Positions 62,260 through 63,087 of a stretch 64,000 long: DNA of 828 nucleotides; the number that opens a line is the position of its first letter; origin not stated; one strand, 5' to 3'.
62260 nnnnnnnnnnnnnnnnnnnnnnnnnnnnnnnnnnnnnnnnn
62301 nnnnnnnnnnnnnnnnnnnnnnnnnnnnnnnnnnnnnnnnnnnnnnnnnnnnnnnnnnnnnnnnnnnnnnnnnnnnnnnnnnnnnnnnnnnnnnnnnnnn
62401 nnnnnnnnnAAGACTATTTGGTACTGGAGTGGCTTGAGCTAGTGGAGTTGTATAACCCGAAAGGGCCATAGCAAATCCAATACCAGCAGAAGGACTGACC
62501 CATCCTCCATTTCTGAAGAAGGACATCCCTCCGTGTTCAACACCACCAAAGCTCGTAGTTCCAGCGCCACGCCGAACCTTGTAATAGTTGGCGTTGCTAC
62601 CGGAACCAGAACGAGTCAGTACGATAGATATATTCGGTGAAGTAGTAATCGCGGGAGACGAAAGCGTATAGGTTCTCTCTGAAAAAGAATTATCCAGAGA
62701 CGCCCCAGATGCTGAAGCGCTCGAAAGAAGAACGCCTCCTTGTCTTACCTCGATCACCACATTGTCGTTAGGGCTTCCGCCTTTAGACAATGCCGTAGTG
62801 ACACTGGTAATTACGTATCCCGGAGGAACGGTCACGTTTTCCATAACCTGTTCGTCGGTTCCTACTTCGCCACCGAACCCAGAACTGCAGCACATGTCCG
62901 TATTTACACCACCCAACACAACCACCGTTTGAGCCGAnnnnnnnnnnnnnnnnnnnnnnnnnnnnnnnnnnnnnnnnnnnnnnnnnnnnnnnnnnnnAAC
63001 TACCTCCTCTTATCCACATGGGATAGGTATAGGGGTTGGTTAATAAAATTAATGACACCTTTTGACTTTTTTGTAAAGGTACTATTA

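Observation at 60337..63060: Horizontally acquired 876-aa secreted Ig-repeat/PKD protein ending in a dockerin-like module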

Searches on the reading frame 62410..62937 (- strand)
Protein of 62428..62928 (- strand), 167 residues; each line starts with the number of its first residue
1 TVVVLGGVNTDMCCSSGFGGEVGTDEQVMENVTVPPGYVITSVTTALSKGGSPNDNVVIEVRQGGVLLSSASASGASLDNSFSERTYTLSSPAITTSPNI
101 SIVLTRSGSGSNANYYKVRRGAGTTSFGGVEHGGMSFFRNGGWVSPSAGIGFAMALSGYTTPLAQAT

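Call 32: search_protein_representatives(protein=window:62428-62928:-)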
Query: 167 residues. Proteins with E-value up to 0.001 (for the whole library): 55; up to 1e-10: 4; up to 1e-30: 0. The best 55 are listed.
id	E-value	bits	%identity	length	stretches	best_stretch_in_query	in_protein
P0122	5.4e-18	81.6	33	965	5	22-144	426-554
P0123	3.3e-13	66.1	41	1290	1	1-163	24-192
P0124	4.7e-11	59.1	35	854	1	1-164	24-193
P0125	1.0e-10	58.0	35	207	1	1-166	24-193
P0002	7.3e-10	55.2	35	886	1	3-150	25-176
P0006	8.9e-10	55.0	35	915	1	1-166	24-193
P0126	3.2e-09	53.2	36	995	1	2-162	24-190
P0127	3.8e-08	49.7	33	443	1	3-157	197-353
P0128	4.7e-07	46.1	30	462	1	11-150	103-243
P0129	4.8e-07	46.1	36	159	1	20-139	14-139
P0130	5.1e-07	46.0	30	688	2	18-160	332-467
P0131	1.0e-06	45.0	44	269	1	41-145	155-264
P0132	1.2e-06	44.8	28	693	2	12-158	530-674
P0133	1.3e-06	44.7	33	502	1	18-154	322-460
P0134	1.6e-06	44.4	36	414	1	18-154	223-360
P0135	1.9e-06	44.2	28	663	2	16-163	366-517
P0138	4.7e-06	42.9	35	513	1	20-162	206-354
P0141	6.0e-06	42.5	28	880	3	42-159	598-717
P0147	1.8e-05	41.0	30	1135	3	22-144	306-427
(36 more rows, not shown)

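Call 33: search_protein_families(library=pfam, proteins=[P0122, P0123, P0127, P0128, P0130, P0132, P0135, P0141, P0147, P0138], max_evalue=0.01)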
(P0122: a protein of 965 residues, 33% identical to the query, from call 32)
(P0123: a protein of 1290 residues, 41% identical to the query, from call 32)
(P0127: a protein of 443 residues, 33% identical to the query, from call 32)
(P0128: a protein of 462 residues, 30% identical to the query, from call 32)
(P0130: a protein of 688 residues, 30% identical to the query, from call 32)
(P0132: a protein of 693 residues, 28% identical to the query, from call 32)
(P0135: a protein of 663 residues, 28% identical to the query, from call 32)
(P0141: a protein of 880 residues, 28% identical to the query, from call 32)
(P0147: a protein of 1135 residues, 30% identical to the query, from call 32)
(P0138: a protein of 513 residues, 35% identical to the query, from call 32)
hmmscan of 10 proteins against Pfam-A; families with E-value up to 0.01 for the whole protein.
P0122 (965 aa): 3 families
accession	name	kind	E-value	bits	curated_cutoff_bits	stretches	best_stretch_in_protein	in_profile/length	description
PF13205.12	Big_5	-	2.3e-08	35.2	23.6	0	323-384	33-92/105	Bacterial Ig-like domain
PF07703.20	A2M_BRD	-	0.00014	22.6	22.7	1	308-482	7-125/140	Alpha-2-macroglobulin bait region domain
PF00963.24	Cohesin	-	0.0081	16.8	24.1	0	712-737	29-54/139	Cohesin domain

P0123 (1290 aa): 27 families (the best 25 are shown)
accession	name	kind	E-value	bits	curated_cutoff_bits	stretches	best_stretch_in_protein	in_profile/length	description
PF15780.11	ASH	-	2.9e-85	281.2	27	8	853-940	6-96/98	Abnormal spindle-like microcephaly-assoc'd, ASPM-SPD-2-Hydin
PF22544.2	HYDIN_VesB_CFA65-like_Ig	-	3.1e-74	246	25.5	8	304-393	12-100/100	HYDIN/CFA65/VesB-like, Ig-like domain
PF22067.2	Cep192_D3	-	1.6e-56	188.9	27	7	304-392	11-97/99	Cep192 domain 3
PF22073.2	Cep192_D4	-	2.2e-51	173.2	35.5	7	300-394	9-111/112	Cep192 domain 4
PF24507.1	Ig_CFAP65_4th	-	6.2e-50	168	27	7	1113-1167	21-75/76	CFAP65, fourth Ig-like domain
PF07610.17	DUF1573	-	9.2e-28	96.6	26.1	2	984-1058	24-96/98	Protein of unknown function (DUF1573)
PF12371.14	TMEM131_like_N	-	1e-23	83.8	28.8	2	410-491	3-82/84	Transmembrane protein 131-like N-terminal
PF25249.1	Ig_CFAP65_7th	-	2.3e-18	66.5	28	2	968-1034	9-74/120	CFAP65, seventh Ig-like domain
PF24816.2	Ig_CFAP65__9th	-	1e-17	65.1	24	0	1005-1037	118-150/170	Cilia- and flagella-associated protein 65-like, Ig-like domain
PF22076.2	Cep192_D6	-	3.3e-15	56.6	35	0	849-928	3-78/101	Cep192 domain 6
PF24499.1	Ig_TMEM131L_4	-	2.9e-14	54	27.8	0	1014-1047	90-123/136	TMEM131L fourth Ig-like domain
PF22066.2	Cep192_D8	-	5.4e-13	49.5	33.5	0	1078-1166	14-98/101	Cep192 domain 8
PF22074.2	Cep192_D5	-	6.8e-12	45.7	27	1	855-926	11-88/178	Cep192 domain 5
PF00927.28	Transglut_C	-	4.7e-09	36.8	26.6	0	991-1040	36-85/106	Transglutaminase family, C-terminal ig like domain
PF00635.32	Motile_Sperm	-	1.4e-08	35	25.9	0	341-368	45-72/109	MSP (Major sperm protein) domain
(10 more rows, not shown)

P0127 (443 aa): 0 families

P0128 (462 aa): 0 families

P0130 (688 aa): 0 families

P0132 (693 aa): 1 family
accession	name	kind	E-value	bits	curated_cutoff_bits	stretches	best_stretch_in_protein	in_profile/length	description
PF13313.11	DUF4082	-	0.00015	22.2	28.4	1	342-384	52-95/143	Domain of unknown function (DUF4082)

P0135 (663 aa): 1 family
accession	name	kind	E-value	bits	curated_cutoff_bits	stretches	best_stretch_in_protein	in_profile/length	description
PF13313.11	DUF4082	-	0.0089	16.4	28.4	0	288-351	64-133/143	Domain of unknown function (DUF4082)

P0141 (880 aa): 0 families

P0147 (1135 aa): 0 families

P0138 (513 aa): 1 family
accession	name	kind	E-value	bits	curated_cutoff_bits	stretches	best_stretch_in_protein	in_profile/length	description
PF13313.11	DUF4082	-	0.0027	18.1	28.4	1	255-309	50-102/143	Domain of unknown function (DUF4082)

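Call 34: search_protein_families(library=pfam, proteins=[window:62428-62928:-], max_evalue=10)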
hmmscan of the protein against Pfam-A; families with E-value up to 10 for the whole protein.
window:62428-62928:- (167 aa): 0 families

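Call 39: search_solved_structures(query=A3, max_evalue=10, show_alignments=2)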
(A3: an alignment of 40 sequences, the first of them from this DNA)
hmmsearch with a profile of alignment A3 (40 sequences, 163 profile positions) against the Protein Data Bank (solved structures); distinct sequences matched with E-value up to 10: 5.
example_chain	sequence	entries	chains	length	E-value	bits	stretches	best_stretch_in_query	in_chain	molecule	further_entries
9euf_0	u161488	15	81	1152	0.00035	23.5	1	23-153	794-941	DUF4815 domain-containing protein | ORF65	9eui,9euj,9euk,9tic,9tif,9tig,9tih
4yny_B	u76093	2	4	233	0.36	13.7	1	75-123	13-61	Light chain of antigen binding fragment, Fab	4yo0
1psk_L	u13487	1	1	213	0.64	12.9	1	95-122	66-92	ANTIBODY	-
4ety_A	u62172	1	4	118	1.2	12.1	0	79-128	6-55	Leukocyte-associated immunoglobulin-like receptor 1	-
8vur_L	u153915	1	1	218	1.7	11.6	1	82-120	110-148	003-102 Light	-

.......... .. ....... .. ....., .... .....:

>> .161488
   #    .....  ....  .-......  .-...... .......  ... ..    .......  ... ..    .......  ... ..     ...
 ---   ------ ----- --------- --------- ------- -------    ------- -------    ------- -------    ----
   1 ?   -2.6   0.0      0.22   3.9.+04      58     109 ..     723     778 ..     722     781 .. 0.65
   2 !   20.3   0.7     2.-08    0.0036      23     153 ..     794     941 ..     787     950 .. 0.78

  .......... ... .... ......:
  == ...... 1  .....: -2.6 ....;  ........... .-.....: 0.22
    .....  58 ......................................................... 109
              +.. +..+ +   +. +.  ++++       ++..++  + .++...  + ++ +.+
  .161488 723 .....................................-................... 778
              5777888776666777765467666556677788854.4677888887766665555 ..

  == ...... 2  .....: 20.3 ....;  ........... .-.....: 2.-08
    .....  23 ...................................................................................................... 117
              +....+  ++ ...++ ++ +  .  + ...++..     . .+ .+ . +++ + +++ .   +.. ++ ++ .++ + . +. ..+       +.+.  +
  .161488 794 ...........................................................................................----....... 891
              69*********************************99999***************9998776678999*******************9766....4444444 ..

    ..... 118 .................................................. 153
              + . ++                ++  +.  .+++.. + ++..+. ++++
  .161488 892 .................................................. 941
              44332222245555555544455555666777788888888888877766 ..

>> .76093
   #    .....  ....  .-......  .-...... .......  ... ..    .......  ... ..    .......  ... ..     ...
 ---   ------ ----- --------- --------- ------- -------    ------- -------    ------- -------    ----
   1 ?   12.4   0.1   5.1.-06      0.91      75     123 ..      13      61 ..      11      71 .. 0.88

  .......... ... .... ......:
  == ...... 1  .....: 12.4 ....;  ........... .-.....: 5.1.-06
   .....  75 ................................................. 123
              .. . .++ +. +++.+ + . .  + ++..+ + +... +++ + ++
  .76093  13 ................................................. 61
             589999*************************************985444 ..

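Call 48: predict_structure(alignment_id=A3)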
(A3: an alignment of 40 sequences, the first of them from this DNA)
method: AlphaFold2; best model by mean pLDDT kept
length: 176 residues; sequences in the alignment: 40
mean_pLDDT: 94.3   pTM: 0.88
mean pLDDT of the five models: 94.3, 93.7, 93.7, 92.5, 92.1
residues with pLDDT >= 90: 151; 70-90: 24; 50-70: 1; < 50: 0
segments of 3 or more residues with pLDDT < 50: none
pLDDT, mean of each block of 10 residues (from residue 1): 89 94 91 95 98 98 97 98 98 95 98 97 94 96 94 95 84 83
secondary structure, 60 per line:
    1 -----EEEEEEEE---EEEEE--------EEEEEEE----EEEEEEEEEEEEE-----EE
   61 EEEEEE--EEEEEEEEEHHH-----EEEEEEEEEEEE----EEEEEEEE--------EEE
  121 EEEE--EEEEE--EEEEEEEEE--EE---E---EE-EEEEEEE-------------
elements in order: E6-13 E17-21 E30-36 E41-53 E59-66 E69-77 E86-97 E102-109 E118-124 E127-131 E134-142 E157-163

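Call 52: fold_search(model_id=the predicted structure, library=pdb)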
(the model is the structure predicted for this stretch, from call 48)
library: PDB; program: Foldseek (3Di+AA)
matches with E <= 10: 1692; with E <= 0.001: 2
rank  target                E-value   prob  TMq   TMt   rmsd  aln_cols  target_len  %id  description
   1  9eui_Q                2.8e-05  1.00  0.51  0.12  11.3       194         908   14  Cryo-EM structure of Staphylococcus aureus bacteriophage phi812 baseplate in the post-contraction state - complete (released 2025-04-09)
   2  8h2i_bG               5.8e-05  1.00  0.54  0.22   6.0       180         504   14  Near-atomic structure of five-fold averaged PBCV-1 capsid (released 2022-11-16)
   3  1ux7_A                1.6e-03  1.00  0.37  0.49   7.9       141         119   11  Carbohydrate-Binding Module CBM36 in complex with calcium and xylotriose (released 2004-10-27)
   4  6yf6_A                1.7e-03  1.00  0.41  0.49   4.5       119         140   10  EclA C-terminal domain; sugar-binding protein (released 2021-04-07)
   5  3afg_B                1.9e-03  1.00  0.33  0.14   7.6       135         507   16  Crystal structure of ProN-Tk-SP from Thermococcus kodakaraensis (released 2010-08-04)
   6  1gmm                  2.0e-03  0.99  0.35  0.45   8.6       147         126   10  Carbohydrate binding module CBM6 from xylanase U Clostridium thermocellum (released 2001-11-28)
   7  8hcj_C                2.1e-03  1.00  0.39  0.19   5.4       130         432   14  Structure of GH43 family enzyme, Xylan 1, 4 Beta- xylosidase from pseudopedobacter saltans (released 2023-11-15)
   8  3wnn_B                2.2e-03  1.00  0.35  0.11   9.8       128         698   12  D308A mutant of Bacillus circulans T-3040 cycloisomaltooligosaccharide glucanotransferase complexed with isomaltooctao (released 2014-02-05)
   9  2waa                  2.5e-03  1.00  0.34  0.20   9.0       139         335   12  Structure of a family two carbohydrate esterase from Cellvibrio japonicus (released 2009-03-24)
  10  6yg8_B                2.6e-03  1.00  0.42  0.15   6.0       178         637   10  Cryo-EM structure of a BcsB pentamer in the context of an assembled Bcs macrocomplex (released 2021-02-24)
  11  9fmt_D                2.8e-03  1.00  0.42  0.14   5.8       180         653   10  Cryo-EM structure of the BcsB hexameric crown from the E. coli cellulose secretion macrocomplex (released 2024-10-16)
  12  2w1w_A                2.9e-03  1.00  0.36  0.46   8.9       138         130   16  Native structure of a family 35 carbohydrate binding module from Clostridium thermocellum (released 2009-01-20)
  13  1nae_A                3.2e-03  1.00  0.34  0.44   6.5       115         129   19  Structure of CsCBM6-3 from Clostridium stercorarium in complex with xylotriose (released 2003-03-18)
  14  7ay3                  3.4e-03  0.97  0.32  0.41   8.3       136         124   14  Crystal structure of the CBM36-1 domain of a multidomain xylanase from the hindgut metagenome of Trinervitermes trinervo (released 2020-11-18)
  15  8hcj_A                3.6e-03  1.00  0.37  0.18   6.3       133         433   14  Structure of GH43 family enzyme, Xylan 1, 4 Beta- xylosidase from pseudopedobacter saltans (released 2023-11-15)
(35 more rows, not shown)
